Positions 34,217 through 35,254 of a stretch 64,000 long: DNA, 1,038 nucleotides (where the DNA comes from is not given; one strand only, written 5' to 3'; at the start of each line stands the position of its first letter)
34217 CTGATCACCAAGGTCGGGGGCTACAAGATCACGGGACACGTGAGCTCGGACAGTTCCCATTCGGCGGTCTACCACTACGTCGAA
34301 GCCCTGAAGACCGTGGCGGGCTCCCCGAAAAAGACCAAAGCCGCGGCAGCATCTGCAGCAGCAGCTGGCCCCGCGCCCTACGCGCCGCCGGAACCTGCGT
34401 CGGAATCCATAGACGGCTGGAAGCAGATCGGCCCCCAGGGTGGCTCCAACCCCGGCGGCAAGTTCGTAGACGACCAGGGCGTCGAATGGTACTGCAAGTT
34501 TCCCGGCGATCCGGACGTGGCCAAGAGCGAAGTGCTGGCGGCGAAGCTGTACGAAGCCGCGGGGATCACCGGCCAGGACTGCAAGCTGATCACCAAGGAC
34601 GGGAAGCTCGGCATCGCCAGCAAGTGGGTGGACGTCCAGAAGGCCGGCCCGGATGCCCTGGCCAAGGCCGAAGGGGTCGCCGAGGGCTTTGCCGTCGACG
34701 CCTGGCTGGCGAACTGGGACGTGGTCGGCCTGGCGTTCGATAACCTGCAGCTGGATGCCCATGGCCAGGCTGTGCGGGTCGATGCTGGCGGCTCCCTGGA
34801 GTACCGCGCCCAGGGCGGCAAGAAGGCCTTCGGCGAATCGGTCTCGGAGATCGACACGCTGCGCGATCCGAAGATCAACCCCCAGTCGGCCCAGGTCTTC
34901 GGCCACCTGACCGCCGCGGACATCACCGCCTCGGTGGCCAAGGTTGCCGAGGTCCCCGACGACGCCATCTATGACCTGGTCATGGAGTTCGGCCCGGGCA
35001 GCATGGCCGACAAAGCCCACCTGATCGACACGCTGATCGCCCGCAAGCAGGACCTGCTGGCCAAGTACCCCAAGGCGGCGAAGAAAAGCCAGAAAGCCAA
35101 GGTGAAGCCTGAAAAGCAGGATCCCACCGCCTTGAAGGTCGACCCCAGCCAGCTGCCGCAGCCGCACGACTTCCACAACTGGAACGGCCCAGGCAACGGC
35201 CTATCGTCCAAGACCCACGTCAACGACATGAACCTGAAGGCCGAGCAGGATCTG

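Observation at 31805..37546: Giant kinase-like plus ART-like protein with an overlapping small ORF and a Nudix hydrolase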

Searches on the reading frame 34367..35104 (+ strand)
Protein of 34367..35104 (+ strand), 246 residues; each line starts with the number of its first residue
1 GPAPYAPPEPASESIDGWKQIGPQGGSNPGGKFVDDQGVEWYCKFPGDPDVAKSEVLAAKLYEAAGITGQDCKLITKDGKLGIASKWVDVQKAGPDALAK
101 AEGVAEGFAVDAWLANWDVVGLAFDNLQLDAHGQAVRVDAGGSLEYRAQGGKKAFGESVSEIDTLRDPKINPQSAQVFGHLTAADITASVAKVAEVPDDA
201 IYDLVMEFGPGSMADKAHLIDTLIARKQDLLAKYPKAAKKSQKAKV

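Call 19: search_solved_structures(query=A1, max_evalue=10, show_alignments=3)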
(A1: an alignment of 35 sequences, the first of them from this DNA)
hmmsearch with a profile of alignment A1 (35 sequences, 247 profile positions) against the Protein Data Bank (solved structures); distinct sequences matched with E-value up to 10: 2.
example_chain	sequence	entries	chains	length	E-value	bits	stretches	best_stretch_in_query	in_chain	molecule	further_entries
9l96_a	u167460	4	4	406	0.027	17.2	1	72-209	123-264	CBS domain-containing protein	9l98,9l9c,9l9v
5myj_AG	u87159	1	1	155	0.23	14.1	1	51-94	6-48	30S ribosomal protein S7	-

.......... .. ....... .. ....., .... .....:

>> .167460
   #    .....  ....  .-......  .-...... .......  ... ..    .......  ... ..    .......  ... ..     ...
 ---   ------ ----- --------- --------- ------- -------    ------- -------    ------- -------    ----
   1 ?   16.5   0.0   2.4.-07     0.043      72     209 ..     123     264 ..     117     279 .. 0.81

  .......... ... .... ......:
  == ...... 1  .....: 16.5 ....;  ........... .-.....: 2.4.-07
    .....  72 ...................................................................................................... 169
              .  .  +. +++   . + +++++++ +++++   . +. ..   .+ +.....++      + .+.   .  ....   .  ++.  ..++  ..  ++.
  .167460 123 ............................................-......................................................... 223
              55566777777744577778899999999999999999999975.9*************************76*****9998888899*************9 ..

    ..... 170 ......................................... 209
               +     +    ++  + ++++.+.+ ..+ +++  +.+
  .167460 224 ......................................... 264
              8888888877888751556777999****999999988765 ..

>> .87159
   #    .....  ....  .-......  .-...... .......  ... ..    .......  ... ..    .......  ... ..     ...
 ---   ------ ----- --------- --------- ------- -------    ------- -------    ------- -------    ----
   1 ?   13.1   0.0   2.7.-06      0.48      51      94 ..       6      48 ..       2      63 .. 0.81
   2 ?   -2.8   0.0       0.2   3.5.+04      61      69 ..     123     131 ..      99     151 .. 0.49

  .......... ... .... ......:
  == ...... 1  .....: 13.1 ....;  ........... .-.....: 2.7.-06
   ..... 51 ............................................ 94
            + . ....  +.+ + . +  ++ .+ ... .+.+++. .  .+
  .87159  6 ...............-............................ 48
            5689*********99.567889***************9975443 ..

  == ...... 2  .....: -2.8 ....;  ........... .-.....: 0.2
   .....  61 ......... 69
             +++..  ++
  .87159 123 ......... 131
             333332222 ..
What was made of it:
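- Tried and rejected: The kinase profile against PDB sequences gave only a chance-level CBS-domain hit (E 0.027, call 19).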

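Call 23: predict_structure(alignment_id=A1)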
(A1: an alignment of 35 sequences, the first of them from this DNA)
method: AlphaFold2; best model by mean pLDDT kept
length: 246 residues; sequences in the alignment: 35
mean_pLDDT: 93.0   pTM: 0.90
mean pLDDT of the five models: 93.0, 92.2, 91.0, 90.1, 88.9
residues with pLDDT >= 90: 210; 70-90: 21; 50-70: 12; < 50: 3
segments of 3 or more residues with pLDDT < 50: 1-3
pLDDT, mean of each block of 10 residues (from residue 1): 54 93 91 97 95 96 96 96 94 97 98 96 93 94 88 94 97 97 98 98 97 97 99 93 65
secondary structure, 60 per line:
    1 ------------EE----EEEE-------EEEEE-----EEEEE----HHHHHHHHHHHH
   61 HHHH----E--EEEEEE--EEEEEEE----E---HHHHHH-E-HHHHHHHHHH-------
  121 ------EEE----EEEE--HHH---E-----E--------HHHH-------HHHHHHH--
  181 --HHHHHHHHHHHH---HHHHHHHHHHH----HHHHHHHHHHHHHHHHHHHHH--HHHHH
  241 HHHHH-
elements in order: E19-22 E30-34 E40-44 H49-64 E72-77 E80-86 H95-100 H104-113 E127-129 E134-137 H161-164 H172-178 H183-194 H198-208 H213-233 H236-245
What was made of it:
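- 34406..35089 (+): HipA/CtkA/PI3-4K-like atypical kinase domain (aa about 868-1095). Invariant residues: G880/N882 (GSNPGG), K898, E909, D972, N980, D993. AF2 model pLDDT 93 (call 23).
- On HipA/CtkA/PI3-4K-like atypical kinases: Model pLDDT 93 (call 23). They fall on strand 40-44, on helix 49-64, and on the loop and strands after helix 104-113 of the model (call 23).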

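Call 26: fold_search(model_id=the predicted structure, library=pdb)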
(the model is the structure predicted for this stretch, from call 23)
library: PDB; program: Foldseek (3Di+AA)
matches with E <= 10: 1943; with E <= 0.001: 113
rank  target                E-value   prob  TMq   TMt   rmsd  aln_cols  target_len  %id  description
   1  3akl_C                2.7e-07  1.00  0.62  0.55   6.6       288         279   15  Crystal structure of A Helicobacter pylori proinflammatory kinase CtkA (released 2010-12-01)
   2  3akl_A                3.8e-07  1.00  0.61  0.54   7.0       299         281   14  Crystal structure of A Helicobacter pylori proinflammatory kinase CtkA (released 2010-12-01)
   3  3akk_D                4.0e-07  1.00  0.62  0.54   8.3       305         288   13  Crystal structure of A Helicobacter pylori proinflammatory kinase CtkA (released 2010-12-01)
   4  3akk_A                6.6e-07  1.00  0.61  0.52   8.6       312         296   14  Crystal structure of A Helicobacter pylori proinflammatory kinase CtkA (released 2010-12-01)
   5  3akk_C                1.4e-06  1.00  0.60  0.52   8.5       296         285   12  Crystal structure of A Helicobacter pylori proinflammatory kinase CtkA (released 2010-12-01)
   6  3akj_A                2.0e-06  1.00  0.60  0.54   8.4       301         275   13  Crystal structure of A Helicobacter pylori proinflammatory kinase CtkA (released 2010-12-01)
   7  3akk_B                2.5e-06  1.00  0.59  0.51   8.8       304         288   12  Crystal structure of A Helicobacter pylori proinflammatory kinase CtkA (released 2010-12-01)
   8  4wh2                  2.8e-05  1.00  0.36  0.27  14.0       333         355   13  N-acetylhexosamine 1-kinase in complex with ADP (released 2015-02-18)
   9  4wh1                  3.2e-05  1.00  0.35  0.26  14.3       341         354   12  N-Acetylhexosamine 1-kinase (ligand free) (released 2015-02-11)
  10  6b3e_A                4.7e-05  1.00  0.43  0.35  15.5       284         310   15  Crystal structure of human CDK12/CyclinK in complex with an inhibitor (released 2017-12-27)
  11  8p81_A                5.6e-05  1.00  0.45  0.36  16.0       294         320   14  Crystal structure of human Cdk12/Cyclin K in complex with inhibitor SR-4835 (released 2023-11-22)
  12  4ocj                  7.0e-05  1.00  0.35  0.26  15.2       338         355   11  N-acetylhexosamine 1-phosphate kinase in complex with GlcNAc (released 2014-05-14)
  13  4wh3                  7.4e-05  1.00  0.36  0.27  14.0       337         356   12  N-acetylhexosamine 1-kinase in complex with ATP (released 2015-02-18)
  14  4nst_A                9.3e-05  1.00  0.36  0.29  15.3       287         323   15  Crystal structure of human Cdk12/Cyclin K in complex with ADP-aluminum fluoride (released 2014-03-26)
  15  9qkz_B                1.2e-04  1.00  0.43  0.34  16.0       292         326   15  Cryo-EM structure of CDK11B-cyclin L2-SAP30BP bound to AMP-PNP (released 2026-03-18)
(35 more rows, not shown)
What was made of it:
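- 34406..35089 (+): Foldseek: CtkA E 2.7e-7 (call 26).
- On HipA/CtkA/PI3-4K-like atypical kinases: Foldseek: CtkA E 2.7e-7, and all 50 listed hits are kinases (call 26).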

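Call 47: search_protein_families(library=pfam, alignment_id=A1, max_evalue=1)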
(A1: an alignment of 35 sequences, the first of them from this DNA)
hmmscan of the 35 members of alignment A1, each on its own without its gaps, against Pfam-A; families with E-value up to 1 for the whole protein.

A. member 1, seq(246 aa): 0 families

B. families by the number of members that match (of 35 scanned): 8 families
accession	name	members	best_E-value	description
PF07804.18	HipA_C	10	0.0014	HipA-like C-terminal domain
PF01361.26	Tautomerase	1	0.027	Tautomerase enzyme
PF20613.4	HipA_2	1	0.038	HipA-like kinase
PF25189.1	Tad8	1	0.058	Type II Thoeris inhibitor Tad8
PF16374.11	CIF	1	0.082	Cycle inhibiting factor (CIF)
PF03948.19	Ribosomal_L9_C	1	0.1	Ribosomal protein L9, C-terminal domain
PF21235.4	UBA_ARI1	1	0.11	E3 ubiquitin-protein ligase ARIH1, UBA-like domain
PF21274.3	Rng_hyd_C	1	0.13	Aromatic-ring hydroxylase, C-terminal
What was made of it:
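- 34406..35089 (+): 10 of 35 members hit Pfam HipA_C weakly (call 47).
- On HipA/CtkA/PI3-4K-like atypical kinases: The query gives none (call 47).
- Closest known: Helicobacter pylori CtkA, and HipA-family kinases. Different: No Pfam HipA_C membership; hits are weak and below threshold (call 47).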

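Call 63: find_related_loci(query=A1, collection=viral_contigs, flank=10000)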
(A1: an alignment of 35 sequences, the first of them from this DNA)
Query A1 (246 aa) in viral_contigs; peptide patterns used: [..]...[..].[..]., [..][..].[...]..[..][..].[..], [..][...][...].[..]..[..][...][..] (x = any residue, [..] = any of these).
599 stretches matched a pattern (row limit reached: there are more); 571 encode a relative of the query (tblastn E <= 1e-3); the best 80 are kept; 79 distinct loci.
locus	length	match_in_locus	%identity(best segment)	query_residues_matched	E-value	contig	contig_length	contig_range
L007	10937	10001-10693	73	9-239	2e-109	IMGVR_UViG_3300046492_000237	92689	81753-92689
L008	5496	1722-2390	75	10-232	9e-109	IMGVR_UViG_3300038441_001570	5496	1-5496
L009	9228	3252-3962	71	2-232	7e-106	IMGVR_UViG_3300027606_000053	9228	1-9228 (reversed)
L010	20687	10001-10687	71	3-232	2e-106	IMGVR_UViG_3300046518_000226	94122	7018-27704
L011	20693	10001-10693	70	13-243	2e-103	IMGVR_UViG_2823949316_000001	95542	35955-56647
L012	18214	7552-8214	69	14-234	1e-101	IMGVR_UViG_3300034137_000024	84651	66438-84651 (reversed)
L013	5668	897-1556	72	14-232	2e-101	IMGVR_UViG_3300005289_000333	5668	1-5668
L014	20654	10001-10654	71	13-230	1e-99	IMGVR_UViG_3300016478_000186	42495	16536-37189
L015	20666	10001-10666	72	9-230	3e-98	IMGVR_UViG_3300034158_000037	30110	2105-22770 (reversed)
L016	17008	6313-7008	67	13-243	1e-96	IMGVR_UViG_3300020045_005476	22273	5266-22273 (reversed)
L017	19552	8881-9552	72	9-232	2e-102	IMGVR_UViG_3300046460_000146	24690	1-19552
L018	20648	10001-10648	66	20-234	5e-89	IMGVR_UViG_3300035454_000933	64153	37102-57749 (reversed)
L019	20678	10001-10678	69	14-238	2e-87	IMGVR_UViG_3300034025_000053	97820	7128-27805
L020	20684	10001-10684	60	13-240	8e-87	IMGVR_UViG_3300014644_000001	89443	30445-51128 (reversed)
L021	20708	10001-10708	74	2-239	3e-103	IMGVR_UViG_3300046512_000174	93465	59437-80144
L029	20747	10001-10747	54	2-237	5e-74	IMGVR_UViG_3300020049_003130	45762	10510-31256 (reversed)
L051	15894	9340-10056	51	2-242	3e-66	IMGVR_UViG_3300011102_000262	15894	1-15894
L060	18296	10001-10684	52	16-241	9e-65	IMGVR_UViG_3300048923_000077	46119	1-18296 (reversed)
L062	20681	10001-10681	51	18-240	7e-64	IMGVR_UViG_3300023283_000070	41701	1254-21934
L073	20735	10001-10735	45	3-245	2e-61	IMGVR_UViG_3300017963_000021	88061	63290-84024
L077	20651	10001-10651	53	20-234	4e-61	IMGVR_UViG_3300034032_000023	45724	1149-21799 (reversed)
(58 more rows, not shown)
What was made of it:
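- Checked: At least 571 relatives of the kinase domain occur in IMG/VR (call 63).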

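Call 68: search_protein_families(library=pfam, proteins=[L029:8540-12484:+, L051:7639-11778:+, L060:8261-12361:+, L062:7877-12343:+, L073:5228-12406:+, L077:8351-12355:+], max_evalue=0.001)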
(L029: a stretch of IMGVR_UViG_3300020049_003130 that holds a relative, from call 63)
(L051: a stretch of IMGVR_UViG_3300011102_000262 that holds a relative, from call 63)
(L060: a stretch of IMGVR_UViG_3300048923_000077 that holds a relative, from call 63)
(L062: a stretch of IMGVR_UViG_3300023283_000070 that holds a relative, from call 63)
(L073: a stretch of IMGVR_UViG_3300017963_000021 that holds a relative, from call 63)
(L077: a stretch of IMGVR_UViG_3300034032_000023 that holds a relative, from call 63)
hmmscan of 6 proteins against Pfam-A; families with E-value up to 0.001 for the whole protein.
L029:8540-12484:+ (1314 aa): 1 family
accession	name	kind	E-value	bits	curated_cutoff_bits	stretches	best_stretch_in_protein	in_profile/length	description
PF04233.19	Phage_Mu_F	-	2.7e-22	80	29.6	1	73-204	2-112/112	Phage Mu protein F like protein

L051:7639-11778:+ (1379 aa): 1 family
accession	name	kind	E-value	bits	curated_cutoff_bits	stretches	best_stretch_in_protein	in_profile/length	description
PF04233.19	Phage_Mu_F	-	2.8e-23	83.2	29.6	1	98-229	2-112/112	Phage Mu protein F like protein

L060:8261-12361:+ (1366 aa): 2 families
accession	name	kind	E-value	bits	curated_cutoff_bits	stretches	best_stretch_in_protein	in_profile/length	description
PF04233.19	Phage_Mu_F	-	2e-25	90.2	29.6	1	104-234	2-111/112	Phage Mu protein F like protein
PF07804.18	HipA_C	-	1e-05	25.7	30.5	1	601-649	17-66/213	HipA-like C-terminal domain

L062:7877-12343:+ (1488 aa): 0 families

L073:5228-12406:+ (2392 aa): 2 families
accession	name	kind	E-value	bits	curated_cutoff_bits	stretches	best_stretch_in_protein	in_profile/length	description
PF06414.18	Zeta_toxin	-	9e-17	61.6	22.3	1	485-635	10-161/199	Zeta toxin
PF04233.19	Phage_Mu_F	-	6.8e-11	43.3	29.6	1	164-283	5-111/112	Phage Mu protein F like protein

L077:8351-12355:+ (1334 aa): 2 families
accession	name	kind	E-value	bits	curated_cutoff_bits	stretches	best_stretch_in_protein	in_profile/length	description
PF04233.19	Phage_Mu_F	-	5.4e-25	88.8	29.6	1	66-196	2-111/112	Phage Mu protein F like protein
PF07804.18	HipA_C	-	0.00021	21.4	30.5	1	567-614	17-65/213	HipA-like C-terminal domain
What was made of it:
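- Closest known: MuF-fused phage effector and toxin proteins. Same: Relatives of the kinase domain are C-terminal cargo of MuF in 5 of 6 ART-less loci, once together with a Zeta-toxin kinase domain (call 68).
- It is fused to MuF in 5 of 6 ART-less loci (call 68).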
